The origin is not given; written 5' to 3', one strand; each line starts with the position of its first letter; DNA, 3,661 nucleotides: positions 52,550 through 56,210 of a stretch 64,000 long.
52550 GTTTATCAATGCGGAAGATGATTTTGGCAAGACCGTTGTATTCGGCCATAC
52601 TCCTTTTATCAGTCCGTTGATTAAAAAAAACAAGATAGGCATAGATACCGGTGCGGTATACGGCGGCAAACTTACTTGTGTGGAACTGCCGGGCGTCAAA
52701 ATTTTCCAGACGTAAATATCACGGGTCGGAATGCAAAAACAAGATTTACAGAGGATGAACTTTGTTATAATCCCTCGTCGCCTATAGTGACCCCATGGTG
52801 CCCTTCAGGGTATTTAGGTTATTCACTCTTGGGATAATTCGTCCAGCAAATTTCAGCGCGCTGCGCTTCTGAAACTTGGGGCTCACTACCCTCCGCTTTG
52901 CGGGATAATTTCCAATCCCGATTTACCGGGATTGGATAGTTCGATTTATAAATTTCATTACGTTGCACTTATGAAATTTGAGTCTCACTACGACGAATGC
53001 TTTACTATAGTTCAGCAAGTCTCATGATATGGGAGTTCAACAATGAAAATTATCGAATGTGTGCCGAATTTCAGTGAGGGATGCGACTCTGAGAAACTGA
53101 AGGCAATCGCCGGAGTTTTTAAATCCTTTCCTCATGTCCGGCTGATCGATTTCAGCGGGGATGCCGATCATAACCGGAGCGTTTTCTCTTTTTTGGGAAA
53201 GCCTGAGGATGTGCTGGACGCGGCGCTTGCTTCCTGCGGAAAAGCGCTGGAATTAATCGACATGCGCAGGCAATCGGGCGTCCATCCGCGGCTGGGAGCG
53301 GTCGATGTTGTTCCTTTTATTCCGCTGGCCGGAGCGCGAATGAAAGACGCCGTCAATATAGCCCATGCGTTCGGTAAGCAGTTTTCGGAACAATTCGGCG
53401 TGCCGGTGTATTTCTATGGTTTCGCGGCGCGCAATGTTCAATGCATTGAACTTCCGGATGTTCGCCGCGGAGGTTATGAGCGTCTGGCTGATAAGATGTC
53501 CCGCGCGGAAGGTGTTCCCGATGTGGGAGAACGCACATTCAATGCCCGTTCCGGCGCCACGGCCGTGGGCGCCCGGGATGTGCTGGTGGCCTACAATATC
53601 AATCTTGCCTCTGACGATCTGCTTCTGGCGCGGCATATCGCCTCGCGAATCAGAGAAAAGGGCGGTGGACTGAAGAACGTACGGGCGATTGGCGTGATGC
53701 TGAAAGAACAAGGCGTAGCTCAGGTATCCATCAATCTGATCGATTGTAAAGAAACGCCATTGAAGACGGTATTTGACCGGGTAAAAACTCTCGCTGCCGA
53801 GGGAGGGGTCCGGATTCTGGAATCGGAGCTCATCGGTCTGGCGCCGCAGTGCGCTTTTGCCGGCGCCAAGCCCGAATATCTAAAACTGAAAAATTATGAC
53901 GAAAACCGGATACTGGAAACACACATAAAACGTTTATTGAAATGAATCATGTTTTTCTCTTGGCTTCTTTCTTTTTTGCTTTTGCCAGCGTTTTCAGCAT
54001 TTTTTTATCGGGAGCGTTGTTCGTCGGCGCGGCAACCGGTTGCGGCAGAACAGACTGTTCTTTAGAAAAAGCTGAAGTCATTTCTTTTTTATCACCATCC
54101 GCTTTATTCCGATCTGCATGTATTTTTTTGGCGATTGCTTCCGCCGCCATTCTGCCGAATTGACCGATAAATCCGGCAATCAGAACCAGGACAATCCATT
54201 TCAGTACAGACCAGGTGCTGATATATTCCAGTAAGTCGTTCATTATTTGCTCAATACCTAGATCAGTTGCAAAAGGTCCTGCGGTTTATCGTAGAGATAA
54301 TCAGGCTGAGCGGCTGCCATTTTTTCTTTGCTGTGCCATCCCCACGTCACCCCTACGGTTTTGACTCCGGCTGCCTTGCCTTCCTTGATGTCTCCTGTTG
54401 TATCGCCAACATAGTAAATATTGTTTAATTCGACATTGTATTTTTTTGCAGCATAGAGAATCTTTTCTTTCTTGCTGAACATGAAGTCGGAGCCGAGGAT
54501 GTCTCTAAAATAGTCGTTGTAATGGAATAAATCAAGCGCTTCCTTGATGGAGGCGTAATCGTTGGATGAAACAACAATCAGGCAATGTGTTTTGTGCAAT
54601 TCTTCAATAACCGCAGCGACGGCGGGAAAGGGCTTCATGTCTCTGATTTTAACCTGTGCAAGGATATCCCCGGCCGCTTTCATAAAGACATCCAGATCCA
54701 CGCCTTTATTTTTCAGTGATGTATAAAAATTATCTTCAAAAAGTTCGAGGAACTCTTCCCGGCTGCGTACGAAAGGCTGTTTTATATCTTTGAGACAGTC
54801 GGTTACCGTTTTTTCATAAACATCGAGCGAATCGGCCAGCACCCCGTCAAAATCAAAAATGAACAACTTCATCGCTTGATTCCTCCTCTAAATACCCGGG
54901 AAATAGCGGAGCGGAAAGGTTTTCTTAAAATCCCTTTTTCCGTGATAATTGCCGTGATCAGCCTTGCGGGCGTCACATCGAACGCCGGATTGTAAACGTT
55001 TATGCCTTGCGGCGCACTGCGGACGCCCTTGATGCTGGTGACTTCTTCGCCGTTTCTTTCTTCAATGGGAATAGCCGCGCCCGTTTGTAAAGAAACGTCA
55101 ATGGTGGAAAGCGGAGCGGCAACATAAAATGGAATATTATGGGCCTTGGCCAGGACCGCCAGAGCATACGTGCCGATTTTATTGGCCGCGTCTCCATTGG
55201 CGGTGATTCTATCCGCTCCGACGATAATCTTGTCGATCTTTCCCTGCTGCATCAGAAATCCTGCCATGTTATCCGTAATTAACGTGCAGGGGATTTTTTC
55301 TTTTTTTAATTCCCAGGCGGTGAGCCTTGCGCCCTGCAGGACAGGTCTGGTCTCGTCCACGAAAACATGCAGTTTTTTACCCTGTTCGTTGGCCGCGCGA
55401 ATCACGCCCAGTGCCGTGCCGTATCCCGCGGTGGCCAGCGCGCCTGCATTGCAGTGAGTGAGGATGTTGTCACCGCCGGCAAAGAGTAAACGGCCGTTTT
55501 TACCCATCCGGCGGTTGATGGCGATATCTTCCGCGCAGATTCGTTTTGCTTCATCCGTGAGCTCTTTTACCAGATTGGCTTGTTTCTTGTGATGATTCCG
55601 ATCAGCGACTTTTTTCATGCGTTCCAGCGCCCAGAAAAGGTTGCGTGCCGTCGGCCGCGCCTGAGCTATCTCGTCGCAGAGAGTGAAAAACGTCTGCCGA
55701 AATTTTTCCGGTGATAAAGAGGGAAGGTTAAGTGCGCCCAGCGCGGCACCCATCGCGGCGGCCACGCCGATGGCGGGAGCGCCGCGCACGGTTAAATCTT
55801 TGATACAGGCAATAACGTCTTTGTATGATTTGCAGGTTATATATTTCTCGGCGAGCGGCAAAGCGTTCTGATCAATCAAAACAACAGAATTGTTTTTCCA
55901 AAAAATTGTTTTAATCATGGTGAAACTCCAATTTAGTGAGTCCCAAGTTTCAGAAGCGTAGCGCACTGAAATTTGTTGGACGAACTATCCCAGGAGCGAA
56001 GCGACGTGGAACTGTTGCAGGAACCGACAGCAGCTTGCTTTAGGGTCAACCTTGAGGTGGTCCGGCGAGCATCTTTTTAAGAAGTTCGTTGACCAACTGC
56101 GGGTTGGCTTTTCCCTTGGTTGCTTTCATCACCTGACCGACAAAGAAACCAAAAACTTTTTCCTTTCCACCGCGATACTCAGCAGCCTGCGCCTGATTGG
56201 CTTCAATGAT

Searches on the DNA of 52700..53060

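Call 9: search_rna_families(source=window, start=52700, end=53060, threshold=evalue, max_evalue=10, show_alignments=4)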
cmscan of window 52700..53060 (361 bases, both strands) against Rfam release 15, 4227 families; matches with E-value up to 10: 2.
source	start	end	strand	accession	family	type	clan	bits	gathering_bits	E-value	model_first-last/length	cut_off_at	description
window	52910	52961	-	RF01459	rliE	Gene; sRNA;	-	14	90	6.6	1-222/222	no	Listeria sRNA rliE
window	52853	52865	-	RF00282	SNORD48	Gene; snRNA; snoRNA; CD-box;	-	11.3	36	7.8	49-61/63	no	Small nucleolar RNA SNORD48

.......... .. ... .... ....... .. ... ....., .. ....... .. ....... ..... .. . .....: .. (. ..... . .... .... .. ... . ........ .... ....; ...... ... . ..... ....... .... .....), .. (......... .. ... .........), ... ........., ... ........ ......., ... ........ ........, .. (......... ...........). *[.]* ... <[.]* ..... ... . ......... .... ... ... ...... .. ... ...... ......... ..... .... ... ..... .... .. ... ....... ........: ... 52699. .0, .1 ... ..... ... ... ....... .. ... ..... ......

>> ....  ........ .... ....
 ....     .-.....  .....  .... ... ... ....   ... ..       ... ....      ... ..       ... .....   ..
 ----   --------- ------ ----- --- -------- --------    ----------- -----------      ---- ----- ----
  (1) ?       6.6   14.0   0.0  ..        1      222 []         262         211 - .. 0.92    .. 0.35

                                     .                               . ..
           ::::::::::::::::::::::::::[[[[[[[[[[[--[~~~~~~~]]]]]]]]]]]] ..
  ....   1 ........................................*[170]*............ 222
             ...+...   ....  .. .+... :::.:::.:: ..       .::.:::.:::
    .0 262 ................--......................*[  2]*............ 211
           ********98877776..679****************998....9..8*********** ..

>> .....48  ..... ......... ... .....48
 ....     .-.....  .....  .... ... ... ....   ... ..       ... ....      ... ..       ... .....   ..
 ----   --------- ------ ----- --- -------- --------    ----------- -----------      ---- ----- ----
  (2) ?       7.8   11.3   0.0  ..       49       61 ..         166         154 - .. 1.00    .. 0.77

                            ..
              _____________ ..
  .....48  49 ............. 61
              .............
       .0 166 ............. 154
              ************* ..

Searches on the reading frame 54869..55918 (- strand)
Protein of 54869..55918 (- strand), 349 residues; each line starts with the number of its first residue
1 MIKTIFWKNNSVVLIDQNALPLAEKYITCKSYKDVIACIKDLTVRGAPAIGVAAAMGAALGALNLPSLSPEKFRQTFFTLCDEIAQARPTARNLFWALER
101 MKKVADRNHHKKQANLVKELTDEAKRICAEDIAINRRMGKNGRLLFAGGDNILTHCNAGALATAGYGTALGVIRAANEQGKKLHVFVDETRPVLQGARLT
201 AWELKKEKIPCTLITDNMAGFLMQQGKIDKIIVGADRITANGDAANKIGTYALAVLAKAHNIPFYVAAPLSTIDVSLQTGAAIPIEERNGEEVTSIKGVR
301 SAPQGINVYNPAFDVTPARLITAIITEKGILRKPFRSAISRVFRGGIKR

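Call 6: search_protein_families(library=pfam, proteins=[window:54869-55918:-])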
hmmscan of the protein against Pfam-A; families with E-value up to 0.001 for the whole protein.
window:54869-55918:- (349 aa): 1 family
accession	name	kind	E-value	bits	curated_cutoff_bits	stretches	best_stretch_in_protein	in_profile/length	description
PF01008.23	IF-2B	-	4e-90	302.3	22.4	1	44-332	2-279/280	Initiation factor 2 subunit family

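Call 11: find_homologous_proteins(query=window:54869-55918:-, max_evalue=1e-30)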
Query window:54869-55918:- (349 aa): 8000 proteins with E <= 1e-30 among 8000 candidates; the best 120 are listed.
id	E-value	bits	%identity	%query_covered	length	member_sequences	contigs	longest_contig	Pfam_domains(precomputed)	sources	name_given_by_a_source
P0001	1.0e-227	773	100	100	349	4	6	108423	PF01008.24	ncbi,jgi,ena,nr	ncbi:MAG TPA: S-methyl-5-thioribose-1-phosphate isomerase [Smithella sp.]|nr:S-methyl-5-thioribose-1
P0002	2.1e-203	693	89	99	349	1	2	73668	PF01008.24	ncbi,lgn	-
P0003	1.2e-197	674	88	99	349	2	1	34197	PF01008.24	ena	-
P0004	7.0e-197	671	87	99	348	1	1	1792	PF01008.24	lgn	-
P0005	1.3e-193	661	86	100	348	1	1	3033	PF01008.24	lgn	-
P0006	5.3e-192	655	85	99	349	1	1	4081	PF01008.24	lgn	-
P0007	2.7e-189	647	83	99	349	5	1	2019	PF01008.24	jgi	jgi:methylthioribose-1-phosphate isomerase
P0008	2.6e-186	637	84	100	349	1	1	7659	PF01008.24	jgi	jgi:methylthioribose-1-phosphate isomerase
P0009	2.9e-186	637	82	99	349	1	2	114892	PF01008.24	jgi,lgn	jgi:methylthioribose-1-phosphate isomerase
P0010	1.9e-185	634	84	97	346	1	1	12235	PF01008.24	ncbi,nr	ncbi:MAG: S-methyl-5-thioribose-1-phosphate isomerase [Smithella sp.]|nr:S-methyl-5-thioribose-1-pho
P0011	6.5e-185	632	83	99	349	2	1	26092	PF01008.24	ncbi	-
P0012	6.1e-184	629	82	99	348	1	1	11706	PF01008.24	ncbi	-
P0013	2.7e-183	627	82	99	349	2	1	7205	PF01008.24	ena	-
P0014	4.7e-183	626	82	99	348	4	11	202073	PF01008.24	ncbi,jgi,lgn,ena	-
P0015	6.4e-183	626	83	99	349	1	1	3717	PF01008.24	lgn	-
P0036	3.7e-180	617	80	99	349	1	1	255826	PF01008.24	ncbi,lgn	-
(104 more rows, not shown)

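Call 12: find_encoding_contigs(protein=P0002, flank=4000, max_places=2)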
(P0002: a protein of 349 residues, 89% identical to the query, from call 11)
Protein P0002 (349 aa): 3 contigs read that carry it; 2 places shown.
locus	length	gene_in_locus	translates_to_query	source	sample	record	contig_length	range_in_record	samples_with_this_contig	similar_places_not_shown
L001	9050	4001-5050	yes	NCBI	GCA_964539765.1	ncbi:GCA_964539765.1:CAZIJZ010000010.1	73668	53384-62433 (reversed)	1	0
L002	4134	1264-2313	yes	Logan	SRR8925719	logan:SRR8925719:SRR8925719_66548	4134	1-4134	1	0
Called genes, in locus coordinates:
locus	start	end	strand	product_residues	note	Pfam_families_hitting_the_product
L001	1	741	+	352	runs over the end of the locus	PF00850:Hist_deacetyl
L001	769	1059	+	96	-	PF02686:GatC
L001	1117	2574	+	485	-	PF01425:Amidase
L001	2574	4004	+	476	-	PF02934:GatB_N, PF02637:GatB_Yqey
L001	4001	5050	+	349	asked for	PF01008:IF-2B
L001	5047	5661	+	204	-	PF00702:Hydrolase, PF13419:HAD_2, PF13242:Hydrolase_like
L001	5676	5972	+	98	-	-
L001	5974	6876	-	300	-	PF07837:FTCD_N, PF02971:FTCD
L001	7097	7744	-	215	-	PF00149:Metallophos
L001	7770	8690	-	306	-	PF02881:SRP54_N, PF00448:SRP54, PF13604:AAA_30 (weak)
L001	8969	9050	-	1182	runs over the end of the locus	PF02463:SMC_N, PF13175:AAA_15, PF13476:AAA_23, PF13555:AAA_29 (faint), PF02463:SMC_N, PF06470:SMC_hinge, PF13304:AAA_21 (weak)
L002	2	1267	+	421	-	?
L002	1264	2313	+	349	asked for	PF01008:IF-2B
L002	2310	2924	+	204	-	PF00702:Hydrolase, PF13419:HAD_2, PF13242:Hydrolase_like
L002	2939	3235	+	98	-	-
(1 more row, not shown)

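Call 13: find_encoding_contigs(protein=P0014, flank=4000, max_places=2)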
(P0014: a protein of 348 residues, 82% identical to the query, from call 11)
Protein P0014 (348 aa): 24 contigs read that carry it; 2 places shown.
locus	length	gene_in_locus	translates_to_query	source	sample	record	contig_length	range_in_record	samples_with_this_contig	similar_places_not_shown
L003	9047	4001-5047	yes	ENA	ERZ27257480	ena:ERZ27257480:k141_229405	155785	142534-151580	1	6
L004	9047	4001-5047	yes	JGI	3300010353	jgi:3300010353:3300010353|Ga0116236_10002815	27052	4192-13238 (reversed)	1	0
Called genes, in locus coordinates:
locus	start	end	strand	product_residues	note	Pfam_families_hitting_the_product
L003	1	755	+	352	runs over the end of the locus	PF00850:Hist_deacetyl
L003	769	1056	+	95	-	PF02686:GatC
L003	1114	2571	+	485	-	PF01425:Amidase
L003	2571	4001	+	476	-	PF02934:GatB_N, PF02637:GatB_Yqey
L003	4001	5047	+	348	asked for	PF01008:IF-2B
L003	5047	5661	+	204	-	PF00702:Hydrolase, PF12710:HAD (weak), PF13419:HAD_2, PF13242:Hydrolase_like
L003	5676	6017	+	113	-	-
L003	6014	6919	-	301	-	PF07837:FTCD_N, PF02971:FTCD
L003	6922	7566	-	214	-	PF00149:Metallophos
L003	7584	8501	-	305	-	PF02881:SRP54_N, PF00448:SRP54, PF13604:AAA_30 (weak)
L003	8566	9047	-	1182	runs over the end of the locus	PF02463:SMC_N, PF13175:AAA_15, PF13476:AAA_23, PF13555:AAA_29 (faint), PF06470:SMC_hinge, PF13304:AAA_21 (weak)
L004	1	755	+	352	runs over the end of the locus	PF00850:Hist_deacetyl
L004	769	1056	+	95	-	PF02686:GatC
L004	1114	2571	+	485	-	PF01425:Amidase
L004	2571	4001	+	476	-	PF02934:GatB_N, PF02637:GatB_Yqey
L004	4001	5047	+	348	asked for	PF01008:IF-2B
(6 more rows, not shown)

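Call 14: find_encoding_contigs(protein=P0036, flank=4000, max_places=2)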
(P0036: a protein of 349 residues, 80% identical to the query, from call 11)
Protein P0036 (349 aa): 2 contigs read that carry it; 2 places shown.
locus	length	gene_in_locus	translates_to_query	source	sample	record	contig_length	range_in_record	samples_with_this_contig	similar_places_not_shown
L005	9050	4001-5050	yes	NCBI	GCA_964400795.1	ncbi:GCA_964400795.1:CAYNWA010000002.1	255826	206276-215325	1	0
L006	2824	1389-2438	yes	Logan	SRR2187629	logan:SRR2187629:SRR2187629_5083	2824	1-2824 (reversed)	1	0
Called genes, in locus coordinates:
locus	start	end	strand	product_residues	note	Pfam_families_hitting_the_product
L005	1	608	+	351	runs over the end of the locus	PF00850:Hist_deacetyl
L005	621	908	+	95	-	PF02686:GatC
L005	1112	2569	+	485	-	PF01425:Amidase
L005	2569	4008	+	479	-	PF02934:GatB_N, PF02637:GatB_Yqey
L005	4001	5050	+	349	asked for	PF01008:IF-2B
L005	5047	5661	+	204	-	PF00702:Hydrolase, PF12710:HAD (weak), PF13419:HAD_2, PF13242:Hydrolase_like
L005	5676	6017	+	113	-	-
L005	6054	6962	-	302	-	PF07837:FTCD_N, PF02971:FTCD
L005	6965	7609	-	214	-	PF00149:Metallophos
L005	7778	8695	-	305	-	PF02881:SRP54_N, PF00448:SRP54, PF13604:AAA_30 (weak)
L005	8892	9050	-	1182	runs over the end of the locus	PF02463:SMC_N, PF13175:AAA_15, PF13476:AAA_23, PF13555:AAA_29 (weak), PF06470:SMC_hinge, PF13304:AAA_21 (weak)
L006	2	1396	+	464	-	?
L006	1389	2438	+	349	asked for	PF01008:IF-2B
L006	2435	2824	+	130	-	?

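Call 46: find_encoding_contigs(protein=P0001, flank=4000, max_places=4)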
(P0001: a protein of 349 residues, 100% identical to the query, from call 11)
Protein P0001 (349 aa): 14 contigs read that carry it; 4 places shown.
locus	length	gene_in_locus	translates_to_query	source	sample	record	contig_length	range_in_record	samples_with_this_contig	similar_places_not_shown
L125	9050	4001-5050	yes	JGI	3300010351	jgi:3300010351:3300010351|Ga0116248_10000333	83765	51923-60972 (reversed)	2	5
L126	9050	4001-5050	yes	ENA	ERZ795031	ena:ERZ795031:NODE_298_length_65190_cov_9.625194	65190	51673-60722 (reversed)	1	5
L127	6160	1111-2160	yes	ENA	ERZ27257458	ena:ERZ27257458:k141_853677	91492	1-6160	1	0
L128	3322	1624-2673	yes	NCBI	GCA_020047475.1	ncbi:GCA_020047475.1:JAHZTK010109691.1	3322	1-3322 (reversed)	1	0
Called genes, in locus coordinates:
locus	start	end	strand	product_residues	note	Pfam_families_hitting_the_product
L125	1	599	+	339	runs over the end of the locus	PF00850:Hist_deacetyl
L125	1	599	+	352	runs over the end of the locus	PF00850:Hist_deacetyl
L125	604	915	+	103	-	PF02686:GatC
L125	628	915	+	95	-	PF02686:GatC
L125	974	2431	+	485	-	PF01425:Amidase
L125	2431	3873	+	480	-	PF02934:GatB_N, PF02637:GatB_Yqey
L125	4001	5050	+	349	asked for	PF01008:IF-2B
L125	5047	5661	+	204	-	PF00702:Hydrolase, PF13419:HAD_2, PF13242:Hydrolase_like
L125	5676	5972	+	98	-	-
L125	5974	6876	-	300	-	PF07837:FTCD_N, PF02971:FTCD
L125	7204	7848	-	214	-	PF00149:Metallophos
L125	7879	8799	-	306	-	PF02881:SRP54_N, PF00448:SRP54, PF13604:AAA_30 (weak)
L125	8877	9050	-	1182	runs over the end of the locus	PF02463:SMC_N, PF13175:AAA_15, PF06470:SMC_hinge, PF13304:AAA_21 (weak)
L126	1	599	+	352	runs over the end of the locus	PF00850:Hist_deacetyl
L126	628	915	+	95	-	PF02686:GatC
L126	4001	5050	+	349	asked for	PF01008:IF-2B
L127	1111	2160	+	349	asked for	PF01008:IF-2B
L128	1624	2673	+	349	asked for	PF01008:IF-2B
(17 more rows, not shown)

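Call 47: find_encoding_contigs(protein=P0003, flank=4000, max_places=2)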
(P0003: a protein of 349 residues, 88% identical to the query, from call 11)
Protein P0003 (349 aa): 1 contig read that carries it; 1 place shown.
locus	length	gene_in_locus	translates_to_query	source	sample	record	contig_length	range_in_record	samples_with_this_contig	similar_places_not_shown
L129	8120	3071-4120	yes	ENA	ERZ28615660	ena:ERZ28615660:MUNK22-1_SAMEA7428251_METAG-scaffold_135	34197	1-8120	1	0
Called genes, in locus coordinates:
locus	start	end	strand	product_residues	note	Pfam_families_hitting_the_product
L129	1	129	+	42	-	?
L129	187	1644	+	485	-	PF01425:Amidase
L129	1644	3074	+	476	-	PF02934:GatB_N, PF02637:GatB_Yqey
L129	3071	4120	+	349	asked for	PF01008:IF-2B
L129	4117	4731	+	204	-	PF00702:Hydrolase, PF12710:HAD (weak), PF13419:HAD_2, PF13242:Hydrolase_like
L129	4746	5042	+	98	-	-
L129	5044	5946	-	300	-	PF07837:FTCD_N, PF02971:FTCD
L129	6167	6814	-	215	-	PF00149:Metallophos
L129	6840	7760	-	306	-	PF02881:SRP54_N, PF00448:SRP54, PF13604:AAA_30 (weak)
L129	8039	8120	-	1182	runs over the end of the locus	PF02463:SMC_N, PF13175:AAA_15, PF13476:AAA_23, PF13555:AAA_29 (faint), PF02463:SMC_N, PF06470:SMC_hinge, PF13304:AAA_21 (weak)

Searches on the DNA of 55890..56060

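Call 10: search_rna_families(source=window, start=55890, end=56060, threshold=evalue, max_evalue=10, show_alignments=4)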
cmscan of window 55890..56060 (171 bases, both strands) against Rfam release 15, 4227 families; matches with E-value up to 10: 2.
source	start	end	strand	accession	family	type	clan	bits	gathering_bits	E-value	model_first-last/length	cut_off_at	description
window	55943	56018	+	RF01914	mir-932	Gene; miRNA;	-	13.8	54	1.5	1-76/76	no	mir-932 microRNA precursor family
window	55936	56020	+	RF02987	GA-cis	Gene; sRNA;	-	10.8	34.7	9.3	1-88/88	no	GA-cis RNA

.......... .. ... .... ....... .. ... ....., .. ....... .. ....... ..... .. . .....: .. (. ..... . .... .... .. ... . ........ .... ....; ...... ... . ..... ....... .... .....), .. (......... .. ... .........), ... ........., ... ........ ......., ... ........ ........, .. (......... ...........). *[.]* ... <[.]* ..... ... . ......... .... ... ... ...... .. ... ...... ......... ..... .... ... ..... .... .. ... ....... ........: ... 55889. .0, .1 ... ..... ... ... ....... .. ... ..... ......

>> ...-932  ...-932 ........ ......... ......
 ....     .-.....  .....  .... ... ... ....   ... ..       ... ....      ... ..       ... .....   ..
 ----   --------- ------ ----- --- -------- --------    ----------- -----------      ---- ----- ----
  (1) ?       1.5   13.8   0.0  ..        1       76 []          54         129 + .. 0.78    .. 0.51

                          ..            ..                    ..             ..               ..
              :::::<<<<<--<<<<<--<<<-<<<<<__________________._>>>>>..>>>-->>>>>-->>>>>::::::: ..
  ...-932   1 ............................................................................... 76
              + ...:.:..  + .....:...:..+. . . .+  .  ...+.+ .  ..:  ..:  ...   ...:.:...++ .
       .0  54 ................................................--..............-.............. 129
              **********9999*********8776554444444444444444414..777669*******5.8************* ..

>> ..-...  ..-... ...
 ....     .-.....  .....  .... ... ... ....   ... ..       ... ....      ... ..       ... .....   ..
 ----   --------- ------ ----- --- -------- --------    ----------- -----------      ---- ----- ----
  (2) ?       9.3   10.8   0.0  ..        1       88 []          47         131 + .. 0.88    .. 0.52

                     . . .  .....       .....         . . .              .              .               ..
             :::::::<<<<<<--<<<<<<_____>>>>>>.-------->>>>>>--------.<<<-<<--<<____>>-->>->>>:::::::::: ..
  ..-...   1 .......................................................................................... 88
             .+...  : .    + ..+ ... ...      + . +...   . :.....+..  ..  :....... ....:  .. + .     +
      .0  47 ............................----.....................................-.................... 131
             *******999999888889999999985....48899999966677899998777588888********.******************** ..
